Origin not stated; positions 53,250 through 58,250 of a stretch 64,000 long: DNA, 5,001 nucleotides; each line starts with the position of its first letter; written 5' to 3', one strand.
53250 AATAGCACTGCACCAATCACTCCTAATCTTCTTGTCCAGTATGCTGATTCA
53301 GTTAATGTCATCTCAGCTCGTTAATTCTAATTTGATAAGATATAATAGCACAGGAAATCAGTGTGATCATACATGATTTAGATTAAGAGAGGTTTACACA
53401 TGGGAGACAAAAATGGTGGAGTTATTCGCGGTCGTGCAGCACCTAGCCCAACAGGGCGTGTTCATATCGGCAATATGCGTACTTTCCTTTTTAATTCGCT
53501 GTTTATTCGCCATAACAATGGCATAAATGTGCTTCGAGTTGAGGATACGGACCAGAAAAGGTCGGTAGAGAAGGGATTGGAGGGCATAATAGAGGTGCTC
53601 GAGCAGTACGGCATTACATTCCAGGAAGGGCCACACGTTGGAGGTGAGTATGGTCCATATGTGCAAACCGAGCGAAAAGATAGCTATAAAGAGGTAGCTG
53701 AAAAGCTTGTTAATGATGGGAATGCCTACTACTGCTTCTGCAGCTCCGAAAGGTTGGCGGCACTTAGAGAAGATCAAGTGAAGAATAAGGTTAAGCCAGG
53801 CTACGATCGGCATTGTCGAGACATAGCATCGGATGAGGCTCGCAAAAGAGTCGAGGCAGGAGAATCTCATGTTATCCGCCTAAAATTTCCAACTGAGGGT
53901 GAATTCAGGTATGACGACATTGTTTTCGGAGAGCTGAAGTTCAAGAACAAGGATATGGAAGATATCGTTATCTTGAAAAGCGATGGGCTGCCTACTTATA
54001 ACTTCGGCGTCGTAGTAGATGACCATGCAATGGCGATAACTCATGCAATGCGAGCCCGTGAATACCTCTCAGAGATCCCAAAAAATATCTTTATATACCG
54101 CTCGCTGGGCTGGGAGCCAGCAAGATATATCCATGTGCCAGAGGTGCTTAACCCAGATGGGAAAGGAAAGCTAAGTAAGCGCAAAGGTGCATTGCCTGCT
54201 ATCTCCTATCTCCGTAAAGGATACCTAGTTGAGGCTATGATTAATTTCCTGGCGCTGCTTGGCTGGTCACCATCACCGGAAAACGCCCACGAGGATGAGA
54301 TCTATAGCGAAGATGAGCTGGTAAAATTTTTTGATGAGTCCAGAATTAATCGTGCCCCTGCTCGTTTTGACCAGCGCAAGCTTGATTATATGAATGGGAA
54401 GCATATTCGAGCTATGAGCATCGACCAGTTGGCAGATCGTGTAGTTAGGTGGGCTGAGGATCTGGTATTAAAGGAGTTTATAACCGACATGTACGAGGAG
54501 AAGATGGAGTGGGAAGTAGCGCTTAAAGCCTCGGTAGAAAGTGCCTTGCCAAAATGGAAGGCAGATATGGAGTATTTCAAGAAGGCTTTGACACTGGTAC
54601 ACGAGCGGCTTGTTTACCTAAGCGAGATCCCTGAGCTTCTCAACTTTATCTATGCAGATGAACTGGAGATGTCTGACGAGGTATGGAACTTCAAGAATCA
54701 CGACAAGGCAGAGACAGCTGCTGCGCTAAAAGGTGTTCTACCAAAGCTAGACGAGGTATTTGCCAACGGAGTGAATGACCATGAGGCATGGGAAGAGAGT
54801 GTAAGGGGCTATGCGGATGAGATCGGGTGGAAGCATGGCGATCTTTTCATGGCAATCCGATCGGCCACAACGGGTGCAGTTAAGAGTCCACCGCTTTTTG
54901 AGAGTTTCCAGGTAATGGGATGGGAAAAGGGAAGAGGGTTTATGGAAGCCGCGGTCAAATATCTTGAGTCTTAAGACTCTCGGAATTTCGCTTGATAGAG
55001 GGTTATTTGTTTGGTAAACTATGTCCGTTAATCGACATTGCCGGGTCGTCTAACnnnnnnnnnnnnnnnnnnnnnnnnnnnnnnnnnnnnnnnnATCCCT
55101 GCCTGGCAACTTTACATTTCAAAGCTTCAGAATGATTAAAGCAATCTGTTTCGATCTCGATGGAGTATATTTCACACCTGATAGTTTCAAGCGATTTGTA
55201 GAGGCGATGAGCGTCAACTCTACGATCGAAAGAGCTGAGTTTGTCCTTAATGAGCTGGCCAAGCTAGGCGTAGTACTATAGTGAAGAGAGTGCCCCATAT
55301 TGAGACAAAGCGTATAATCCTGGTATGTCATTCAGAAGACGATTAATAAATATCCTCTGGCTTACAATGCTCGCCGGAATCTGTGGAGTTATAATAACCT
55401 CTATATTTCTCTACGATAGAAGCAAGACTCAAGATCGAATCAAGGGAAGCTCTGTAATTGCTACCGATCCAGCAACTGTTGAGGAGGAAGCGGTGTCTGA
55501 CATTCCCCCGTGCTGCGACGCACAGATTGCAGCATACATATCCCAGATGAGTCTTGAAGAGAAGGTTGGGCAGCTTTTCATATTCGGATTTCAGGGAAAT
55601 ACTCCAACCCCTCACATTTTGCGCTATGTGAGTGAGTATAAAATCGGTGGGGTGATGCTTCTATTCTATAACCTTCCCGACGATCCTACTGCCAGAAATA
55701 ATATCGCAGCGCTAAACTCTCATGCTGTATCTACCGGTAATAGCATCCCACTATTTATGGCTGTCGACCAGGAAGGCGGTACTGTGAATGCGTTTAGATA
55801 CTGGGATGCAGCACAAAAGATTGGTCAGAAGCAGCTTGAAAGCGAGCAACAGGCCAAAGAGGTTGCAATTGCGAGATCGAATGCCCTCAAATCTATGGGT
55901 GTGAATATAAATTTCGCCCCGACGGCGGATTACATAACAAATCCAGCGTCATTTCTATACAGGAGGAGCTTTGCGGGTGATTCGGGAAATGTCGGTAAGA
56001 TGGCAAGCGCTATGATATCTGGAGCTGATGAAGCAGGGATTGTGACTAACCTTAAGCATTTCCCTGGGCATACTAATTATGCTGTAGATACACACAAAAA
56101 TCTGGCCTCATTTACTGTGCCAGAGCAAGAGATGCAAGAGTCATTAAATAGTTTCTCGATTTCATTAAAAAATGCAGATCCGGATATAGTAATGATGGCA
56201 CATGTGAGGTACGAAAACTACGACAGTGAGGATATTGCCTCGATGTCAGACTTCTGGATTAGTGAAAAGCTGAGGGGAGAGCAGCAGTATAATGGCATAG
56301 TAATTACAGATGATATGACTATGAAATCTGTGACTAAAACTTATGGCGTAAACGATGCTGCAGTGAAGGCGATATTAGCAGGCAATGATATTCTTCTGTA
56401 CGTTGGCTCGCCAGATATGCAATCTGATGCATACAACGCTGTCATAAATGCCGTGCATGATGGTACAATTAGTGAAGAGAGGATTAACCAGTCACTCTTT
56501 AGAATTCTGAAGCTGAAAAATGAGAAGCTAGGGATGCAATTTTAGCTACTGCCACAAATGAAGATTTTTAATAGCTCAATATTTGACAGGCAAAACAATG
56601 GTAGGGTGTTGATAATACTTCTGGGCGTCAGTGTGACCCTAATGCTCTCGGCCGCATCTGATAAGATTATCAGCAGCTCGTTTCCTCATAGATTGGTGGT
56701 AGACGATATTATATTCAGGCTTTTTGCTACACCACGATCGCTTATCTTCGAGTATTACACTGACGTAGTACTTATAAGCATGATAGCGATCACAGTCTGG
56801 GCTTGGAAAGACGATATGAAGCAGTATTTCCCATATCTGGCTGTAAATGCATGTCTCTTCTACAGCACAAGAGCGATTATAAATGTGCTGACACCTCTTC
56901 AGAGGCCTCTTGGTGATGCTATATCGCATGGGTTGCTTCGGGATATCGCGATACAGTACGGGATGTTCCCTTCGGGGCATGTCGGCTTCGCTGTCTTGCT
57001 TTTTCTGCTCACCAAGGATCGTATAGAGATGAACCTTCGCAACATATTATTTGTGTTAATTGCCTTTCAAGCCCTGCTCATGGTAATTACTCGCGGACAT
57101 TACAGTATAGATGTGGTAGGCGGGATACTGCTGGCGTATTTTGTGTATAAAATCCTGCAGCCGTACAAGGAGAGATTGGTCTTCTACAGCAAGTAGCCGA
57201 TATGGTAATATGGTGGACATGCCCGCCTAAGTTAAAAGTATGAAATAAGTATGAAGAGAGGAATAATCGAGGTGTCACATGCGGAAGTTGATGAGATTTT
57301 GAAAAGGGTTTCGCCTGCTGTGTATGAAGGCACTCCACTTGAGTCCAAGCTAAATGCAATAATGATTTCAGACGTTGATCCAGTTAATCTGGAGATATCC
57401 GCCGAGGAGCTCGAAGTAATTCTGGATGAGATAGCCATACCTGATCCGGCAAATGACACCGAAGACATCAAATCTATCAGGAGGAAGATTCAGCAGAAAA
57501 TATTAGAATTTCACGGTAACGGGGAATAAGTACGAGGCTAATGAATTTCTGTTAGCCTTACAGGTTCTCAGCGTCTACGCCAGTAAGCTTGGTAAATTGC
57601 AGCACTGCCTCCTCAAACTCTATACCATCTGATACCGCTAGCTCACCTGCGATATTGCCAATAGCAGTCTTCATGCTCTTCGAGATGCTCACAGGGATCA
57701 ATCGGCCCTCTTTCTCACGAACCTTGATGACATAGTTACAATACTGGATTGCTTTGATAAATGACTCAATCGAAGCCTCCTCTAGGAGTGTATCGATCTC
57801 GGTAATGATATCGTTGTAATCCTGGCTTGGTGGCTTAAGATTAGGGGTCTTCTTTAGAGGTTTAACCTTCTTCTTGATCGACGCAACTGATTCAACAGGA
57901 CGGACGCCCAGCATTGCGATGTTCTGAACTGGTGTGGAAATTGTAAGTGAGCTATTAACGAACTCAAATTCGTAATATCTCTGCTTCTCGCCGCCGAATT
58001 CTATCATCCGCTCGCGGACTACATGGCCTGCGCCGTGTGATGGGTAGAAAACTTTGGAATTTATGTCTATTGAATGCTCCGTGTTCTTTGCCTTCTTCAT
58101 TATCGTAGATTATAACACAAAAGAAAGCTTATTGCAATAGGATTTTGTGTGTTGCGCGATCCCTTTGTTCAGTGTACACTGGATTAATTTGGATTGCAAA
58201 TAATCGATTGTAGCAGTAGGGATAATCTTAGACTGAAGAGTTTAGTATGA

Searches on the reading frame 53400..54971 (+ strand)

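Call 27: search_protein_families(library=pfam, proteins=[window:53400-54971:+], max_evalue=0.00001)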
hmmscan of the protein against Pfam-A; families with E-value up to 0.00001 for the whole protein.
window:53400-54971:+ (524 aa): 2 families
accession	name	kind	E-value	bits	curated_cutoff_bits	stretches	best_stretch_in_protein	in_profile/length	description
PF00749.27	tRNA-synt_1c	-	3.9e-86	289.3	23.4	1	9-329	2-313/314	tRNA synthetases class I (E and Q), catalytic domain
PF19269.4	Anticodon_2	-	4.1e-20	73.1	23.6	1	380-509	4-131/141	Anticodon binding domain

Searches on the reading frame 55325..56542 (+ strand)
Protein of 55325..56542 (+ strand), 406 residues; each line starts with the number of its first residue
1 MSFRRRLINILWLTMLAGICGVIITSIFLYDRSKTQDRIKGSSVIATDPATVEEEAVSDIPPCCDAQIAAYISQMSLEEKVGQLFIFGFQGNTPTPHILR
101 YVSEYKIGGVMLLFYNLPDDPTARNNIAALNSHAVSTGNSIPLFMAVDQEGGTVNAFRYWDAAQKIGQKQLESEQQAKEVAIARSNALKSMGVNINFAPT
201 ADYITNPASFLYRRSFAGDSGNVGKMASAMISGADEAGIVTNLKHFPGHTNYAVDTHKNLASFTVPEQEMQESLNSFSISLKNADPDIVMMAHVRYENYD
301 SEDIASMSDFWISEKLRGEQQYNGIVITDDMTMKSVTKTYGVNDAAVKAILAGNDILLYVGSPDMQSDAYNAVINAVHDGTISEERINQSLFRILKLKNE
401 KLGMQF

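Call 27: search_protein_families(library=pfam, proteins=[window:55325-56542:+], max_evalue=0.00001)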
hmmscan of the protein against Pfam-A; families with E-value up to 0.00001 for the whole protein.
window:55325-56542:+ (406 aa): 1 family
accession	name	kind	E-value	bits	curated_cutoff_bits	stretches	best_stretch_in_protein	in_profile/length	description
PF00933.27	Glyco_hydro_3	-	1.6e-58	199.1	27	1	77-397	2-316/316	Glycosyl hydrolase family 3 N terminal domain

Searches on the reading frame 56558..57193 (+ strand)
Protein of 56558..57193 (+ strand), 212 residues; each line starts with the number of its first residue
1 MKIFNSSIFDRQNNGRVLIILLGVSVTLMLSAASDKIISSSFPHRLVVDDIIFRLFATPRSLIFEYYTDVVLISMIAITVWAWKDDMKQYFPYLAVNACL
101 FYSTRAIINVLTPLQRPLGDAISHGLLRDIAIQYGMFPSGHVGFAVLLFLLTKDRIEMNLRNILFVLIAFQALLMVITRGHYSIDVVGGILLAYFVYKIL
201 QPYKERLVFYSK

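Call 27: search_protein_families(library=pfam, proteins=[window:56558-57193:+], max_evalue=0.00001)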
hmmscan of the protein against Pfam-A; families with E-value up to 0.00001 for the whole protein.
window:56558-57193:+ (212 aa): 4 families
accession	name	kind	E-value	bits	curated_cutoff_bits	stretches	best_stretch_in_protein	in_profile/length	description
PF24788.1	AtPDCT1_2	-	2.4e-09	37.7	27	1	73-198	34-156/160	AtPDCT1/2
PF14360.12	PAP2_C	-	8.9e-09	36.2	27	1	139-198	8-70/74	PAP2 superfamily C-terminal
PF14378.12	PAP2_3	-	4.4e-07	30.3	27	1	66-197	35-188/190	PAP2 superfamily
PF01569.27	PAP2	-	5.4e-06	26.6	27.2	1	114-199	25-120/130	PAP2 superfamily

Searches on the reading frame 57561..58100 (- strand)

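Call 27: search_protein_families(library=pfam, proteins=[window:57561-58100:-], max_evalue=0.00001)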
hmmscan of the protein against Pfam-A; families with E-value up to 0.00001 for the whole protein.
window:57561-58100:- (180 aa): 1 family
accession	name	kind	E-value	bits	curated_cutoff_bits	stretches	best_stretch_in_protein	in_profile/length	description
PF02559.22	CarD_TRCF_RID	-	5.6e-08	33.2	23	1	13-69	3-56/57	CarD-like/TRCF RID domain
